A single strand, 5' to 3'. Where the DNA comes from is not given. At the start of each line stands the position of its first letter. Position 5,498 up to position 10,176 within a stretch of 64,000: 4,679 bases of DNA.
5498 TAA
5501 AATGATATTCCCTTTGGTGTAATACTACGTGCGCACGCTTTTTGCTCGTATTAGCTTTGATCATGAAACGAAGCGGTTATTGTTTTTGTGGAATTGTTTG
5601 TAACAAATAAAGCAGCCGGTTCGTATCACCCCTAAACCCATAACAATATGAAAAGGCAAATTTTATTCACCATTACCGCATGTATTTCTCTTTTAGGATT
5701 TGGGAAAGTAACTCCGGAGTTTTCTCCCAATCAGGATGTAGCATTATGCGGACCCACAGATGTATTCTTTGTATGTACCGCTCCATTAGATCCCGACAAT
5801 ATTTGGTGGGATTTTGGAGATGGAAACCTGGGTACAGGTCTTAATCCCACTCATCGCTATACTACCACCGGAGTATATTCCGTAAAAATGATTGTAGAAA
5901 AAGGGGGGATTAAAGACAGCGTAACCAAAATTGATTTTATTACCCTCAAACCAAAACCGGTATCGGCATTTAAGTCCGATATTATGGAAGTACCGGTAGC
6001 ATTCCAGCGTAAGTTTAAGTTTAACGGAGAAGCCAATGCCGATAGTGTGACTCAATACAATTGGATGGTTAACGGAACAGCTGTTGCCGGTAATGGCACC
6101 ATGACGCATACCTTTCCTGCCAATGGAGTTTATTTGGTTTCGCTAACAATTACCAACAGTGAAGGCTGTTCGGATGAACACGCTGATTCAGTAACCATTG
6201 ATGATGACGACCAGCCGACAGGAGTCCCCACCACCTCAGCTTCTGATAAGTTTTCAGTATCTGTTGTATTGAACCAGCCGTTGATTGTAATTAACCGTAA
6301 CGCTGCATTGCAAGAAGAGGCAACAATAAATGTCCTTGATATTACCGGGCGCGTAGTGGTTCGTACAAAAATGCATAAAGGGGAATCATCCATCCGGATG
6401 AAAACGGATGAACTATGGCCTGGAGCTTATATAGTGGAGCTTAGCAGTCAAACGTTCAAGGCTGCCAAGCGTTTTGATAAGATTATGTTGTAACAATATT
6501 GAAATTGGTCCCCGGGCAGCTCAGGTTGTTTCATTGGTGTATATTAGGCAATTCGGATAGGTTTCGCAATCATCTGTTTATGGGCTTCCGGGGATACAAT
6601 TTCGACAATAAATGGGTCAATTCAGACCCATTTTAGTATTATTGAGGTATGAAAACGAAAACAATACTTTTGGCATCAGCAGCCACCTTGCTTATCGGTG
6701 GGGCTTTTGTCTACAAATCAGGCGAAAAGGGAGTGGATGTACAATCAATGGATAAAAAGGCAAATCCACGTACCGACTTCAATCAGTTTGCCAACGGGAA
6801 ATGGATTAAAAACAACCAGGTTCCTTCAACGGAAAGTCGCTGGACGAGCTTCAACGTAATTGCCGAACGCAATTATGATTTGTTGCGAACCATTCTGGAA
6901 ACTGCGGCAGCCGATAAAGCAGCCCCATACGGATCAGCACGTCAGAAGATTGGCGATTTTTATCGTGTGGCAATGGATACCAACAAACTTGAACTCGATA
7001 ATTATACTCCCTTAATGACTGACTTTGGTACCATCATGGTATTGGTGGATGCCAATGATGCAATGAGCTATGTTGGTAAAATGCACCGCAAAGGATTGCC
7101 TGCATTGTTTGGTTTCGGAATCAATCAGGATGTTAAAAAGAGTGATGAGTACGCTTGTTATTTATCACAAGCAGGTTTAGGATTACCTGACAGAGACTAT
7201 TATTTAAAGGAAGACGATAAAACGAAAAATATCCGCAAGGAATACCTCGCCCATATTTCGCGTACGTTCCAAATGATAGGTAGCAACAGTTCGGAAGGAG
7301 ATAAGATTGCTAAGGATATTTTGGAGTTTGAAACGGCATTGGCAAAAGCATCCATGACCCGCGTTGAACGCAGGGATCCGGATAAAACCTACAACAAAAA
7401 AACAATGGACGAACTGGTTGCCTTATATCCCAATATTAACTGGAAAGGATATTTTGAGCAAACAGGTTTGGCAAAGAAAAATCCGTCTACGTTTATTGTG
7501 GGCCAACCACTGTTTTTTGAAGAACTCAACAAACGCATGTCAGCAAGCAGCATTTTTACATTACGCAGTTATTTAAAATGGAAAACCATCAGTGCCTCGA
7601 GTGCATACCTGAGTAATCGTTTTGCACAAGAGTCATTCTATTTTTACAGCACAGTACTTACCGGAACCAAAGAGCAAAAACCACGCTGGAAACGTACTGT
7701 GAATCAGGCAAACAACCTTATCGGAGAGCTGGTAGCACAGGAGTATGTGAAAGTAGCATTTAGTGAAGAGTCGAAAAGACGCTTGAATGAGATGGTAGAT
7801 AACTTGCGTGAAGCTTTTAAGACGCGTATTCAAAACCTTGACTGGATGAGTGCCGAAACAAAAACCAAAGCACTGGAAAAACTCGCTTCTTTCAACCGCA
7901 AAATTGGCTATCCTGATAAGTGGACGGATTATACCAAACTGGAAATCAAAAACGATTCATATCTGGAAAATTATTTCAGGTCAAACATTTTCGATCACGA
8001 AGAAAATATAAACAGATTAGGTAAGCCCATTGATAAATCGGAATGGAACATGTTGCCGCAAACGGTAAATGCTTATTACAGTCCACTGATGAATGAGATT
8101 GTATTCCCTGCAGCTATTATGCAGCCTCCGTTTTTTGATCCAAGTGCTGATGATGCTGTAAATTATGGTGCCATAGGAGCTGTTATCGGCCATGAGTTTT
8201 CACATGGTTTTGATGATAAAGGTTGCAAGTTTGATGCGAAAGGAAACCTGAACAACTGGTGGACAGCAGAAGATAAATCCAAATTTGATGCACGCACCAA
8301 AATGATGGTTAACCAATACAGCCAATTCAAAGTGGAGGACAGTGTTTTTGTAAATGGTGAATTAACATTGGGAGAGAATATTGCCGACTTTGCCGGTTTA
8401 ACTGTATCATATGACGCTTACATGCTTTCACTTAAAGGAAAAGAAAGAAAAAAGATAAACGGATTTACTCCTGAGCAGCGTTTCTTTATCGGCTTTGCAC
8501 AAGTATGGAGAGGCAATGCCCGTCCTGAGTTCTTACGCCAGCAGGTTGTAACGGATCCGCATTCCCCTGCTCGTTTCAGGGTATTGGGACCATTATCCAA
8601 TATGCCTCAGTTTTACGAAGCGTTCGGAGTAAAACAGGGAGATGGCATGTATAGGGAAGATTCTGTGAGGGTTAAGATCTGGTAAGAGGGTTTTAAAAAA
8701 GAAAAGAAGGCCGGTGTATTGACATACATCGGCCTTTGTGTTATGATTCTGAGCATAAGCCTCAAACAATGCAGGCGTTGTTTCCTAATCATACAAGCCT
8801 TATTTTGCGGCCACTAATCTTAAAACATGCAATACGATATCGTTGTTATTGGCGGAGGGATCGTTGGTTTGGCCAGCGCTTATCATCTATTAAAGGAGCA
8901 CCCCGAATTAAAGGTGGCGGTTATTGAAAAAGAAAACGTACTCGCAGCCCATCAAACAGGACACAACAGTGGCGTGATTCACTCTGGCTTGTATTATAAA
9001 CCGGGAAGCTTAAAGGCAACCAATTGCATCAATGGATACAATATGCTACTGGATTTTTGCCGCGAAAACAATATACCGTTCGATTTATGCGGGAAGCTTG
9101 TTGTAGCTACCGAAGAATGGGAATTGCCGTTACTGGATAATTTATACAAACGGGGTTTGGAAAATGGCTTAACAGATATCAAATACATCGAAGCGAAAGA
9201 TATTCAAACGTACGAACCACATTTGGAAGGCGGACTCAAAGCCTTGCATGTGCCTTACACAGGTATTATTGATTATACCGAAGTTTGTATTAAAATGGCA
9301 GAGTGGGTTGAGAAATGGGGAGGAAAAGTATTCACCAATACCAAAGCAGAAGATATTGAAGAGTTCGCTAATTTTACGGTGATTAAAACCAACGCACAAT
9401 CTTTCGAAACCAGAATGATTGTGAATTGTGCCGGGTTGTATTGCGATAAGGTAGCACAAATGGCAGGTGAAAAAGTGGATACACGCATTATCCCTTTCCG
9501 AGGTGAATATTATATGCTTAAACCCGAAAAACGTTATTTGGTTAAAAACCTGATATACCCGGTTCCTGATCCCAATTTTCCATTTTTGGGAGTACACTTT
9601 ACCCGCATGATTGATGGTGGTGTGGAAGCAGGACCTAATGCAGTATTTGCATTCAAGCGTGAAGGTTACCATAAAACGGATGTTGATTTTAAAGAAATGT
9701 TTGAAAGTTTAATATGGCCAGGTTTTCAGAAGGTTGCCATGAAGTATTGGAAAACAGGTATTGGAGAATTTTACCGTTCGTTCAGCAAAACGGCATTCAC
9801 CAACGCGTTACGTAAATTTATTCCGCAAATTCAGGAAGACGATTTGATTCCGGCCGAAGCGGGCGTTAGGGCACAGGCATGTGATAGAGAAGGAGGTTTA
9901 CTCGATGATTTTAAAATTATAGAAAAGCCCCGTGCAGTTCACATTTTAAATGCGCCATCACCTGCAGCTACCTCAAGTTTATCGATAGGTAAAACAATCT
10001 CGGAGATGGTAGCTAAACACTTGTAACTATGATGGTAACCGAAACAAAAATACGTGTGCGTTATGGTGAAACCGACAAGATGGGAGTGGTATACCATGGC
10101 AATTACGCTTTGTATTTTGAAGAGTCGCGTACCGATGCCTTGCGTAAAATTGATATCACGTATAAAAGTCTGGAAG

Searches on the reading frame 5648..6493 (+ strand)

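Call 34: search_protein_families(library=pfam, proteins=[window:5648-6493:+], max_evalue=0.00001)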
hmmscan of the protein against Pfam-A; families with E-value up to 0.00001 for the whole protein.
window:5648-6493:+ (281 aa): 3 families
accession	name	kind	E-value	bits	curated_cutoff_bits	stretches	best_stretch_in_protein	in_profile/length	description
PF18911.6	PKD_4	-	1.1e-22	80.2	27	2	38-96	19-81/85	PKD domain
PF00801.26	PKD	-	4.7e-13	49.4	23.5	0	45-84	24-66/80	PKD domain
PF18962.6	Por_Secre_tail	-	2.2e-07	31.5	27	1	214-274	11-71/75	Secretion system C-terminal sorting domain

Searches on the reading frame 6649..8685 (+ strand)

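Call 34: search_protein_families(library=pfam, proteins=[window:6649-8685:+], max_evalue=0.00001)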
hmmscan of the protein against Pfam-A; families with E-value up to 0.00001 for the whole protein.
window:6649-8685:+ (678 aa): 2 families
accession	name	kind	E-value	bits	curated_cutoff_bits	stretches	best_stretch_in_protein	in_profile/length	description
PF05649.18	Peptidase_M13_N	-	6.5e-121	404.8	32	1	40-422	1-381/381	Peptidase family M13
PF01431.27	Peptidase_M13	-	1.6e-75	253.7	24.5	1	474-674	1-204/205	Peptidase family M13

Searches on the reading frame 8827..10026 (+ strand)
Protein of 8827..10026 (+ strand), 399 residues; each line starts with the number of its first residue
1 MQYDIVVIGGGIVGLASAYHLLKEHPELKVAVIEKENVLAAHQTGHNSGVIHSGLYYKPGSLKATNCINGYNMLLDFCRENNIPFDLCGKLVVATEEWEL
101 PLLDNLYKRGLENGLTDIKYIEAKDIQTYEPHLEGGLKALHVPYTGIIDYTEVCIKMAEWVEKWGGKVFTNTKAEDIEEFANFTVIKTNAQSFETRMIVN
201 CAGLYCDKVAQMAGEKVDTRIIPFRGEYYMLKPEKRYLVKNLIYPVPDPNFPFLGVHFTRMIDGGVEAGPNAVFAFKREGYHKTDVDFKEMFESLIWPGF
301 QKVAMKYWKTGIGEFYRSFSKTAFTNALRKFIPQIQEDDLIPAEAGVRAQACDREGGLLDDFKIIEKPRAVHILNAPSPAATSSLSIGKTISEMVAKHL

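Call 34: search_protein_families(library=pfam, proteins=[window:8827-10026:+], max_evalue=0.00001)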
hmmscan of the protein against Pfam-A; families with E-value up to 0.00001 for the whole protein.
window:8827-10026:+ (399 aa): 2 families
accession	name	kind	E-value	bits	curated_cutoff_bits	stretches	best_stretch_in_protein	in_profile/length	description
PF01266.30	DAO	-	5.3e-59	200.9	27.9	1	4-394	1-353/353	FAD dependent oxidoreductase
PF01946.23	Thi4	-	3.9e-06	26.7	26.2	1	2-36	17-50/235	Thi4 family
